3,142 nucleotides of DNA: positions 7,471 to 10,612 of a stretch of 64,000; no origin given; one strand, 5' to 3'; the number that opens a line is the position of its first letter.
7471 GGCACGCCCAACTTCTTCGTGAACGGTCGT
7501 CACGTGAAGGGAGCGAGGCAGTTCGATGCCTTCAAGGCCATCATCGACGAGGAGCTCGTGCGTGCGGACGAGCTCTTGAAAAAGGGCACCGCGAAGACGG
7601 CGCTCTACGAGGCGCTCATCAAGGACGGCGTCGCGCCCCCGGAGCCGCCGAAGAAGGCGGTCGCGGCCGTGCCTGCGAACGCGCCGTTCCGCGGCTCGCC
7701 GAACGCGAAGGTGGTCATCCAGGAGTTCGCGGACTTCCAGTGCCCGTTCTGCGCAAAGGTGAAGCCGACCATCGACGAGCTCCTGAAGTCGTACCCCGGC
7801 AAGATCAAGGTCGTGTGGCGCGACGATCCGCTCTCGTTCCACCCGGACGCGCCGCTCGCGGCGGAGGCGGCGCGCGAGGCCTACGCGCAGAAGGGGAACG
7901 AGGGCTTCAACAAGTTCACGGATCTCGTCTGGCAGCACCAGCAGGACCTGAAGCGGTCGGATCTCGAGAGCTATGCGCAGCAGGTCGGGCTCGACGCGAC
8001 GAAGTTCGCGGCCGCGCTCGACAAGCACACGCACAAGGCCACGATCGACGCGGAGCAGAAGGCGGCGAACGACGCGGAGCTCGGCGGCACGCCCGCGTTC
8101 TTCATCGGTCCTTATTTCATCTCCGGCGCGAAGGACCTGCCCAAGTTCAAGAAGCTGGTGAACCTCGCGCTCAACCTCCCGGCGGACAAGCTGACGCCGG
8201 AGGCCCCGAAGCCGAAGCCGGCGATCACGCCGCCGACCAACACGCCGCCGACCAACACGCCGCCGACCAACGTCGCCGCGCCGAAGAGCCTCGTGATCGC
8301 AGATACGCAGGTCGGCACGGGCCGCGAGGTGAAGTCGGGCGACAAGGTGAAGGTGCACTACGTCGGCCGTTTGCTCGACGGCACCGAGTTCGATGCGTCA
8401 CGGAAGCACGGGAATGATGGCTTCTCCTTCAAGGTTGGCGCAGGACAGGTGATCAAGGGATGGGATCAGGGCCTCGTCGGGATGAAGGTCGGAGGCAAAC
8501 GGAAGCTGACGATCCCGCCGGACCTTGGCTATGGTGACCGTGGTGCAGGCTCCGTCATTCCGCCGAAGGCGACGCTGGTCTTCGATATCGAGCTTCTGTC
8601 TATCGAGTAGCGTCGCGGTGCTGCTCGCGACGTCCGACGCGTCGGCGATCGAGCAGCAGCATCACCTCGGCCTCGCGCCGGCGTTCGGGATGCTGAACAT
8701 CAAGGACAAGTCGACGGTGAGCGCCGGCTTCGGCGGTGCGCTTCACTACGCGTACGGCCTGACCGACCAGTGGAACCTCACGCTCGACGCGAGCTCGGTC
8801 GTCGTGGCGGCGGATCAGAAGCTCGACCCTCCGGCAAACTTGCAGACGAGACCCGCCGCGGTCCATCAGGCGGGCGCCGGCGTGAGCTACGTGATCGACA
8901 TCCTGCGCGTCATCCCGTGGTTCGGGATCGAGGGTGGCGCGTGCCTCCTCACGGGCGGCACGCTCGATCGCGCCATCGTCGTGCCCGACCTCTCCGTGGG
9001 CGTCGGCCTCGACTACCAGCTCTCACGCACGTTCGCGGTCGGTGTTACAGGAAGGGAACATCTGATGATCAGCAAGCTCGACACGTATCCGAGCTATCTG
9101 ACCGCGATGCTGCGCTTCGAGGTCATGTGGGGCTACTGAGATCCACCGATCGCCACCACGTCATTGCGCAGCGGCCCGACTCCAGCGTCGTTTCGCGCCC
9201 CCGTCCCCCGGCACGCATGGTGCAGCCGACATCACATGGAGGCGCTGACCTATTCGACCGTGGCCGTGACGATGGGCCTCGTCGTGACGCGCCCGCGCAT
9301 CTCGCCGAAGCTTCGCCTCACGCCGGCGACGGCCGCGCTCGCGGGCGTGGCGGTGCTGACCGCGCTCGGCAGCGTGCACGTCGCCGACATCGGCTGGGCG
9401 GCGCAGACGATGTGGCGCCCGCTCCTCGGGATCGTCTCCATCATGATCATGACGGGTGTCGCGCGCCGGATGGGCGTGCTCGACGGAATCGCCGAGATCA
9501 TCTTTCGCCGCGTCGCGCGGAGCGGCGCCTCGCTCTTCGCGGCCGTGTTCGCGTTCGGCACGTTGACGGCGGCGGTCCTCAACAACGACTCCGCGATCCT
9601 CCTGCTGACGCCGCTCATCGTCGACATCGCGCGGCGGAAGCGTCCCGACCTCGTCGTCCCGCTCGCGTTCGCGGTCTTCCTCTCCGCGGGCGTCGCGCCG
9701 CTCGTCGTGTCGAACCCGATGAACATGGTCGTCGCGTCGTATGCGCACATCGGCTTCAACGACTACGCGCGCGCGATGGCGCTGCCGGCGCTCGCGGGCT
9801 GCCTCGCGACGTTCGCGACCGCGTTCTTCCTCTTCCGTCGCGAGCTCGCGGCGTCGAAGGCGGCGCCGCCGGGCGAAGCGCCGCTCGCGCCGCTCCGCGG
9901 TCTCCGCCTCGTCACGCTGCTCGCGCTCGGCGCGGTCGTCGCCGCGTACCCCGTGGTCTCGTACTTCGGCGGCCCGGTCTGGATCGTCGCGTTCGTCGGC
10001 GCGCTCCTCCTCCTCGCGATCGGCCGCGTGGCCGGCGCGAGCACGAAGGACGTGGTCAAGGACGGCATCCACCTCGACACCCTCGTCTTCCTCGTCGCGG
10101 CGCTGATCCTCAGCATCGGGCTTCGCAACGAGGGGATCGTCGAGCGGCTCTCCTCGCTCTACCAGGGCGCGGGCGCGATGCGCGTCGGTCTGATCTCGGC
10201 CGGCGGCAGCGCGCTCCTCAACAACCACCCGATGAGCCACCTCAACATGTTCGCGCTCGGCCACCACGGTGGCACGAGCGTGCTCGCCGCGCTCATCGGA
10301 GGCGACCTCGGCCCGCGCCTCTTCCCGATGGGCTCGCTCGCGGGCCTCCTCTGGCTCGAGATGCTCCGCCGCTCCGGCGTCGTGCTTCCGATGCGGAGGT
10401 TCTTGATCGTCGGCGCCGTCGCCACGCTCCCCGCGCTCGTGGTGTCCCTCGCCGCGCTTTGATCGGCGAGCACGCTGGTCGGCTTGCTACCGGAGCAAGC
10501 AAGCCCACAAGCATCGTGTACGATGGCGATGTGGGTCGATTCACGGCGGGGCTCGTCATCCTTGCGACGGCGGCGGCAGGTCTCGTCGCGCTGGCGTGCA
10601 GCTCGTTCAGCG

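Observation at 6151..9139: Triple DsbA-thioredoxin + FKBP isomerase lipoprotein with (TPPTN)x3 linker repeat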

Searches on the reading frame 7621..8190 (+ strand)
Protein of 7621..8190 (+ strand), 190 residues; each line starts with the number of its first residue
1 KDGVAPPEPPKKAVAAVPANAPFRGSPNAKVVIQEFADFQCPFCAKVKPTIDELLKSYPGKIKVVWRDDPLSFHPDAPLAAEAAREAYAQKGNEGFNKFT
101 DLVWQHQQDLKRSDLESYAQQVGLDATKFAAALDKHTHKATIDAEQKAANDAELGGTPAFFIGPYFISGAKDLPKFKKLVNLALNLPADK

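Call 63: search_protein_families(library=pfam, proteins=[window:7621-8190:+], max_evalue=0.00001)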
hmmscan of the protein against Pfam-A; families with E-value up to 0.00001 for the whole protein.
window:7621-8190:+ (190 aa): 2 families
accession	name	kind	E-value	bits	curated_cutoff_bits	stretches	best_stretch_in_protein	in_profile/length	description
PF13462.12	Thioredoxin_4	-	1.4e-26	94.1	23.2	1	22-180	6-163/165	Thioredoxin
PF01323.26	DSBA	-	4.9e-23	82.3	25.6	1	33-179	2-189/191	DSBA-like thioredoxin domain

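Call 64: search_protein_families(library=ncbifam, proteins=[window:7621-8190:+], max_evalue=0.00001)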
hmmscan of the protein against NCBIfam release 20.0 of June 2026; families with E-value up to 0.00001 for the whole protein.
window:7621-8190:+ (190 aa): 1 family
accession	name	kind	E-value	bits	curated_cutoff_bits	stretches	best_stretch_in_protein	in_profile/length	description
NF041057.1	Rcas_1661_fam_Se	equivalog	8.3e-20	71.4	190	1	15-181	75-245/247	Rcas_1661 family thioredoxin-like (seleno)lipoprotein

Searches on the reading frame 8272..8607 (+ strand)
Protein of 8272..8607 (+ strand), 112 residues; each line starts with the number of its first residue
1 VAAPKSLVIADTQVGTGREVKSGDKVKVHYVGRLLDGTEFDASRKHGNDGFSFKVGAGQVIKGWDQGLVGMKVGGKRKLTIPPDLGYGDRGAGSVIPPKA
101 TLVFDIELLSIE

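Call 63: search_protein_families(library=pfam, proteins=[window:8272-8607:+], max_evalue=0.00001)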
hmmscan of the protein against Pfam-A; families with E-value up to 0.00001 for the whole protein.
window:8272-8607:+ (112 aa): 1 family
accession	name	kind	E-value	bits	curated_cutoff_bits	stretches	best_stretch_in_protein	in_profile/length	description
PF00254.34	FKBP_C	-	9.6e-38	128.8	21.1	1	18-109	3-94/94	FKBP-type peptidyl-prolyl cis-trans isomerase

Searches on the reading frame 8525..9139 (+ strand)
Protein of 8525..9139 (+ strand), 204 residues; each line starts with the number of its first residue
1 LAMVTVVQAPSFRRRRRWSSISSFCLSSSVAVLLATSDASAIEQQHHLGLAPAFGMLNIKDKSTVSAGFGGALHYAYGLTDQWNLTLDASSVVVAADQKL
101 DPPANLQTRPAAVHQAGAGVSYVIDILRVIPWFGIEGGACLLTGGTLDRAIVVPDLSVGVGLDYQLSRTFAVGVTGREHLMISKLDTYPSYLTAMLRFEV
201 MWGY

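Call 3: search_protein_families(library=pfam, proteins=[window:8525-9139:+], max_evalue=0.01)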
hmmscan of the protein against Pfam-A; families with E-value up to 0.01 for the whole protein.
window:8525-9139:+ (204 aa): 1 family
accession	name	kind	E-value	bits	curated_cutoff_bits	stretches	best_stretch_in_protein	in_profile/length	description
PF13505.12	OMP_b-brl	-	0.00014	22.6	28.7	1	30-178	4-152/175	Outer membrane protein beta-barrel domain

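Call 4: search_protein_families(library=ncbifam, proteins=[window:8525-9139:+], max_evalue=0.01)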
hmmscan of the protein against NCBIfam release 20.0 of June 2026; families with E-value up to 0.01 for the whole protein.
window:8525-9139:+ (204 aa): 0 families

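Call 49: find_homologous_proteins(query=window:8531-9136:+, max_evalue=0.00001)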
Query window:8531-9136:+ (202 aa): 110 proteins with E <= 0.00001 among 787 candidates.
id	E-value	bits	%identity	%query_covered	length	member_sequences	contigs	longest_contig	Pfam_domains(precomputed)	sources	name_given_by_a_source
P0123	9.8e-109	379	99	86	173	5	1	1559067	-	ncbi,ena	ncbi:MAG: hypothetical protein U0270_05530 [Labilithrix sp.]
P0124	7.8e-97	341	77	100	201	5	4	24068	-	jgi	jgi:hypothetical protein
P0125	3.2e-96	339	74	100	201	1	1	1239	-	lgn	-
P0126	5.1e-94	331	78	94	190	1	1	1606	-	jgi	jgi:hypothetical protein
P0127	8.9e-94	331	72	100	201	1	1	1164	-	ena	-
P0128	1.7e-92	326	78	83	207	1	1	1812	-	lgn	-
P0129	1.2e-75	271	72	86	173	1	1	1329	-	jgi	-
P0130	2.7e-73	264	81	74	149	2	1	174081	-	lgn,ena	-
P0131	7.8e-73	262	69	85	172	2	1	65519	-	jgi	jgi:hypothetical protein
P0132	2.8e-72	260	67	89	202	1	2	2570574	-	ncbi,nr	ncbi:MAG: hypothetical protein KIT84_08065 [Labilithrix sp.]|nr:hypothetical protein [Labilithrix sp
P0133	3.5e-72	260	79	74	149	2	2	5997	-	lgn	-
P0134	5.6e-72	259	63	82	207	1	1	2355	-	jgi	jgi:hypothetical protein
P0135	7.5e-70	252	76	73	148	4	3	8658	-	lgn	-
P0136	1.2e-69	252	66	84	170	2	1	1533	-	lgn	-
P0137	2.7e-69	251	64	92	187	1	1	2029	-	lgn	-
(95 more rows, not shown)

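Call 55: predict_structure(alignment_id=A3)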
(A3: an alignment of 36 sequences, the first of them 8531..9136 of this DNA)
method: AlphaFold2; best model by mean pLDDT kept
length: 202 residues; sequences in the alignment: 36
mean_pLDDT: 84.3   pTM: 0.72
mean pLDDT of the five models: 84.3, 84.1, 83.8, 83.1, 80.4
residues with pLDDT >= 90: 118; 70-90: 35; 50-70: 40; < 50: 9
segments of 3 or more residues with pLDDT < 50: 17-19, 21-26
pLDDT, mean of each block of 10 residues (from residue 1): 62 54 49 55 93 91 91 94 97 73 82 97 90 97 91 97 94 96 86 97 78
secondary structure, 60 per line:
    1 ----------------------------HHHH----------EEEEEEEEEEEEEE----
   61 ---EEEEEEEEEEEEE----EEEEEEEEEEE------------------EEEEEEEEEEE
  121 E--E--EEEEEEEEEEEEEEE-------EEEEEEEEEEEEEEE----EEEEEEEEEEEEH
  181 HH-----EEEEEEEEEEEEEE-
elements in order: H29-32 E43-56 E64-76 E81-91 E110-121 E127-141 E149-163 E168-179 E188-201

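Call 57: fold_search(model_id=the predicted structure, library=pdb)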
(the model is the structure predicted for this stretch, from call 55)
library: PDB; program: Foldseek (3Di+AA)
matches with E <= 10: 834; with E <= 0.001: 20
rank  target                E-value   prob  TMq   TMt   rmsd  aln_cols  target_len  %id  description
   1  1p4t                  5.2e-07  1.00  0.56  0.71   4.6       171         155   14  Crystal structure of Neisserial surface protein A (NspA) (released 2003-07-22)
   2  3qrc_B                6.7e-07  1.00  0.52  0.65   5.1       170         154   15  The crystal structure of Ail, the attachment invasion locus protein of Yersinia pestis, in complex with the heparin an (released 2011-11-23)
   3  3qrc_A                8.2e-07  1.00  0.52  0.66   4.9       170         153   15  The crystal structure of Ail, the attachment invasion locus protein of Yersinia pestis, in complex with the heparin an (released 2011-11-23)
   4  3qra                  1.1e-06  1.00  0.53  0.67   4.8       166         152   15  The crystal structure of Ail, the attachment invasion locus protein of Yersinia pestis (released 2011-11-23)
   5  9a2m_MODEL_1_A        1.6e-06  1.00  0.64  0.39  13.3       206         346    9  Model of E. coli OmpA by in-cell photo-crosslinking MS and deep learning (released 2023-02-24)
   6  2f1v_A                5.4e-06  1.00  0.60  0.66   5.7       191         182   12  Outer membrane protein OmpW (released 2006-01-24)
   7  2n2l_MODEL_1_A        2.0e-05  1.00  0.55  0.68   5.5       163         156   13  NMR structure of yersinia pestis ail (attachment invasion locus) in decylphosphocholine micelles calculated wi (released 2015-07-22)
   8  9fzd_A                2.0e-05  1.00  0.54  0.60   5.2       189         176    6  Structure of OmpA-long in complex with nanobody Nb39 (released 2024-07-17)
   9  9nh2_A                2.8e-05  1.00  0.51  0.47   8.7       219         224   11  In situ cryo-EM structure of porin III of the Legionella Dot/Icm T4SS machine (released 2025-09-17)
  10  9fzc_A                3.2e-05  1.00  0.61  0.71   3.4       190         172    7  Structure of OmpA-short in complex with nanobody Nb01 (released 2024-07-17)
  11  4rlc                  3.5e-05  1.00  0.53  0.76   4.1       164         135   14  Crystal structure of the N-terminal beta-barrel domain of Pseudomonas aeruginosa OprF (released 2015-04-22)
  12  2f1t_A                3.5e-05  1.00  0.56  0.62   6.9       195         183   11  Outer membrane protein OmpW (released 2006-01-24)
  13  8qxp                  9.1e-05  1.00  0.59  0.67   5.6       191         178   14  Crystal structure of the outer membrane porin OmpW from Klebsiella pneumoniae (released 2024-01-24)
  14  1bxw                  1.2e-04  1.00  0.62  0.72   3.9       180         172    9  OUTER MEMBRANE PROTEIN A (OMPA) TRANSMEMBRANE DOMAIN (released 1998-10-14)
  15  2x27                  1.6e-04  1.00  0.54  0.52   8.5       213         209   13  Crystal structure of the outer membrane protein OprG from Pseudomonas aeruginosa (released 2010-12-15)
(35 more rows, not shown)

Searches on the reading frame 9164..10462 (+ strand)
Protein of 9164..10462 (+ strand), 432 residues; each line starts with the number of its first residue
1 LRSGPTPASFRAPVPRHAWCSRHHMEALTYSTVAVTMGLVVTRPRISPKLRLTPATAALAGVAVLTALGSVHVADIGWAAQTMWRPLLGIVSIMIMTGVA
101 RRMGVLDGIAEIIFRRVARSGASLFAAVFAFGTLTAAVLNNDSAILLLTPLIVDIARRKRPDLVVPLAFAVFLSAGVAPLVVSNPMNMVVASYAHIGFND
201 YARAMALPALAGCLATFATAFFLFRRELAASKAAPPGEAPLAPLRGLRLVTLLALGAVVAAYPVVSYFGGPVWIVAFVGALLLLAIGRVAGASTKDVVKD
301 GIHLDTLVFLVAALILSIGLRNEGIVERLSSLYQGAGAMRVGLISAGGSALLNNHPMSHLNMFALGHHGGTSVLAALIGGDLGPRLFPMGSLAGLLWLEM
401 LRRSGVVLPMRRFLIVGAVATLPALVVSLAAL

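Call 3: search_protein_families(library=pfam, proteins=[window:9164-10462:+], max_evalue=0.01)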
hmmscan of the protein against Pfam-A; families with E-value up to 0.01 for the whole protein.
window:9164-10462:+ (432 aa): 2 families
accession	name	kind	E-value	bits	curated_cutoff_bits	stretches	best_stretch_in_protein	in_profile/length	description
PF02040.21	ArsB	-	1.3e-35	124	22.2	1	57-431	25-418/423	Arsenical pump membrane protein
PF03600.22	CitMHS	-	2.7e-29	102.8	31.9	1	52-363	9-312/336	Citrate transporter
